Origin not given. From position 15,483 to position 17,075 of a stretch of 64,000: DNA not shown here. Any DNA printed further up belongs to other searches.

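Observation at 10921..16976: PAP2-barrel, mini T9SS cargo and tandem-CotH genes form one locus framed by a single consensus promoter and a single strong terminator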

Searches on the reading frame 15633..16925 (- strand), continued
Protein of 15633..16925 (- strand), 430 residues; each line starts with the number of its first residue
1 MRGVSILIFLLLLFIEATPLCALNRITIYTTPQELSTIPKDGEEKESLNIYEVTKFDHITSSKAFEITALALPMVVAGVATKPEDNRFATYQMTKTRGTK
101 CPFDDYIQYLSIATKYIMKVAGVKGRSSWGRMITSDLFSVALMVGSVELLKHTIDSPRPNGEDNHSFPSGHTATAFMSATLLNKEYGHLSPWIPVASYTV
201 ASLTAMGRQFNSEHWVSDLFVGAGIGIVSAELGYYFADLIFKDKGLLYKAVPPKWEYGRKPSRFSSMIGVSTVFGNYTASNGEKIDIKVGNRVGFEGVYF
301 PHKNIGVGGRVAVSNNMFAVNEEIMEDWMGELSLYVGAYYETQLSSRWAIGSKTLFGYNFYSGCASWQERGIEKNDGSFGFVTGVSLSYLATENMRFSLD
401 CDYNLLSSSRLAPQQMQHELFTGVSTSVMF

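Call 50: predict_structure(alignment_id=A1)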
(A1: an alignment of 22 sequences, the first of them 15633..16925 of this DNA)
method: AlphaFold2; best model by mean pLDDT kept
length: 430 residues; sequences in the alignment: 22
mean_pLDDT: 82.2   pTM: 0.80
mean pLDDT of the five models: 82.2, 82.0, 79.1, 77.5, 77.1
residues with pLDDT >= 90: 161; 70-90: 200; 50-70: 42; < 50: 27
segments of 3 or more residues with pLDDT < 50: 1-3, 11-24, 36-45
pLDDT, mean of each block of 10 residues (from residue 1): 50 43 56 55 56 80 77 86 83 62 81 93 86 91 93 81 82 94 89 89 85 84 93 86 59 79 92 88 87 94 93 89 78 95 89 96 75 88 94 88 93 90 91
secondary structure, 60 per line:
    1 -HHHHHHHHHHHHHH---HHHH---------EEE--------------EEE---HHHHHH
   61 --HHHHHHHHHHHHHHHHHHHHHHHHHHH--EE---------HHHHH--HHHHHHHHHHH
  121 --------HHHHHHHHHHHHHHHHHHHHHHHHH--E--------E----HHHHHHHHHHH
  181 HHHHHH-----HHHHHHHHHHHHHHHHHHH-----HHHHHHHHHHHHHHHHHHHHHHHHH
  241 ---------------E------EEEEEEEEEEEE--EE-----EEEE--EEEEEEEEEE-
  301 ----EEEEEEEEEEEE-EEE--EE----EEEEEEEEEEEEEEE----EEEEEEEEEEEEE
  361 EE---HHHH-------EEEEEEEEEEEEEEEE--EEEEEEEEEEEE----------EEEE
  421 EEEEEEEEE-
elements in order: H2-15 H19-22 E32-34 E49-51 H55-60 H63-89 H103-107 H110-120 H129-153 H170-186 H192-210 H216-240 E263-274 E284-287 E290-299 E305-316 E318-320 E329-343 E348-362 H366-369 E377-392 E395-406 E417-429
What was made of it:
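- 15633..16925 (-): PAP2 phosphatase fused to a C-terminal 8-stranded outer-membrane beta-barrel (P. gingivalis LpxE-like architecture). AF2 model pLDDT 82, pTM 0.80 (call 50).
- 16206..16763 (-): Helical PAP2 domain (about aa 55-240). Helices at 63-240 in the model (call 50).
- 15636..16139 (-): Beta-barrel domain (aa 263-430) ending in ...VMF. Eight long strands at 263-429 (call 50).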

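Call 57: fold_search(model_id=the predicted structure, library=pdb)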
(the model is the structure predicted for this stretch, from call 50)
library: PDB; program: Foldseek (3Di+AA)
matches with E <= 10: 992; with E <= 0.001: 31
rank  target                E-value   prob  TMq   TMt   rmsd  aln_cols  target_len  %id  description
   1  9fzc_A                2.8e-06  1.00  0.28  0.62   6.2       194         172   11  Structure of OmpA-short in complex with nanobody Nb01 (released 2024-07-17)
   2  9fzd_A                4.4e-06  1.00  0.28  0.63   6.5       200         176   12  Structure of OmpA-long in complex with nanobody Nb39 (released 2024-07-17)
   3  2x27                  4.7e-06  1.00  0.28  0.53   6.8       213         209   12  Crystal structure of the outer membrane protein OprG from Pseudomonas aeruginosa (released 2010-12-15)
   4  2f1t_A                5.2e-06  1.00  0.29  0.61   6.0       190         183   15  Outer membrane protein OmpW (released 2006-01-24)
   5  9nh2_A                6.8e-06  1.00  0.30  0.52   5.9       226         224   13  In situ cryo-EM structure of porin III of the Legionella Dot/Icm T4SS machine (released 2025-09-17)
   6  2f1v_A                9.3e-06  1.00  0.28  0.59   6.4       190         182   14  Outer membrane protein OmpW (released 2006-01-24)
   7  3qrc_B                1.3e-05  1.00  0.23  0.52   6.1       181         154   13  The crystal structure of Ail, the attachment invasion locus protein of Yersinia pestis, in complex with the heparin an (released 2011-11-23)
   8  8qxp                  1.7e-05  1.00  0.27  0.59   6.6       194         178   13  Crystal structure of the outer membrane porin OmpW from Klebsiella pneumoniae (released 2024-01-24)
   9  3qrc_A                1.7e-05  1.00  0.23  0.52   6.1       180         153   13  The crystal structure of Ail, the attachment invasion locus protein of Yersinia pestis, in complex with the heparin an (released 2011-11-23)
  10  1bxw                  3.7e-05  1.00  0.24  0.51   7.1       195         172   12  OUTER MEMBRANE PROTEIN A (OMPA) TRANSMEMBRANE DOMAIN (released 1998-10-14)
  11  3qra                  4.5e-05  1.00  0.24  0.54   5.8       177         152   14  The crystal structure of Ail, the attachment invasion locus protein of Yersinia pestis (released 2011-11-23)
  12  2mnh_MODEL_1_A        5.0e-05  1.00  0.23  0.51   6.2       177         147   14  Refined structure of outer membrane protein x in nanodisc by measuring residual dipolar couplings (released 2015-03-18)
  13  9a2m_MODEL_1_A        6.9e-05  1.00  0.28  0.34   7.5       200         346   12  Model of E. coli OmpA by in-cell photo-crosslinking MS and deep learning (released 2023-02-24)
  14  1qjp                  7.7e-05  1.00  0.24  0.59   5.3       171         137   12  HIGH RESOLUTION STRUCTURE OF THE OUTER MEMBRANE PROTEIN A (OMPA) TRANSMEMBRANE DOMAIN (released 2000-06-30)
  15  4rl8_A                8.1e-05  0.98  0.19  0.26  13.0       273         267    7  Crystal structure of the COG4313 outer membrane channel from Pseudomonas putida F1 (released 2015-07-29)
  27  5jki                  6.0e-04  1.00  0.27  0.49   7.2       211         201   18  Crystal structure of the first transmembrane PAP2 type phosphatidylglycerolphosphate phosphatase from Bacillus subtilis (released 2017-02-22)
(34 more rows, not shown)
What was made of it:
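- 15633..16925 (-): Foldseek matches OmpA/OmpW/OprG/Ail/OmpX and PgpB 5jki (call 57).
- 16206..16763 (-): Foldseek hit to the transmembrane PAP2 protein 5jki (call 57).
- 15636..16139 (-): TM-score normalised to target 0.5-0.63 to 8-strand outer-membrane proteins, probability 1.0 (call 57).
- On P. gingivalis-type LpxE (PAP2 + C-terminal barrel): Foldseek matches OmpA/OmpW/OmpX/Ail at probability 1.0 (calls 50, 57).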

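Call 101: search_protein_families(library=pfam, proteins=[L035:8075-8752:+, L035:8737-9828:+, L034:7290-9863:+, L023:11334-11813:-], max_evalue=0.001)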
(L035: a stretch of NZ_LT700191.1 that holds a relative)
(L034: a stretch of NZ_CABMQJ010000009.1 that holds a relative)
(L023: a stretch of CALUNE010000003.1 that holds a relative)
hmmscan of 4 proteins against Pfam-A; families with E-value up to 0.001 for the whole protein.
L035:8075-8752:+ (225 aa): 2 families
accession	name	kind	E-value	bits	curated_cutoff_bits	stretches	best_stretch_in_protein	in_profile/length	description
PF00072.30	Response_reg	-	2.7e-25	89.1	30.2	1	4-112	2-110/111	Response regulator receiver domain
PF00486.34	Trans_reg_C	-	2.9e-14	53.3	26.2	1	146-221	2-76/77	Transcriptional regulatory protein, C terminal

L035:8737-9828:+ (363 aa): 3 families
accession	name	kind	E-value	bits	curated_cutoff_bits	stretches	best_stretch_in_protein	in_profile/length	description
PF02518.31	HATPase_c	-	5e-14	53.1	26.4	1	259-347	2-97/111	Histidine kinase-, DNA gyrase B-, and HSP90-like ATPase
PF00512.31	HisKA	-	2.4e-11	43.9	26.9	1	149-214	1-65/66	His Kinase A (phospho-acceptor) domain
PF14501.12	HATPase_c_5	-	0.0001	22.6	22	1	265-356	8-101/102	GHKL domain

L034:7290-9863:+ (857 aa): 6 families
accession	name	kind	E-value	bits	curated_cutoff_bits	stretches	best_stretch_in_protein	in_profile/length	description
PF00689.26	Cation_ATPase_C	-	2.1e-36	125.8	27.3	1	682-852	2-174/175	Cation transporting ATPase, C-terminus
PF00122.25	E1-E2_ATPase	-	2.4e-36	125.4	28.1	1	107-307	7-180/181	E1-E2 ATPase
PF13246.12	Cation_ATPase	-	1.2e-15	57.8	21.7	1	371-443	16-88/91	Cation transport ATPase (P-type)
PF00690.31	Cation_ATPase_N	-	7.5e-15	54.8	20.4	1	6-57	18-69/69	Cation transporter/ATPase, N-terminus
PF00702.32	Hydrolase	-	1.9e-13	51.7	26.4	1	325-610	2-189/191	haloacid dehalogenase-like hydrolase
PF08282.18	Hydrolase_3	-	0.00013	22.3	20.9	0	583-642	194-253/255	haloacid dehalogenase-like hydrolase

L023:11334-11813:- (159 aa): 0 families
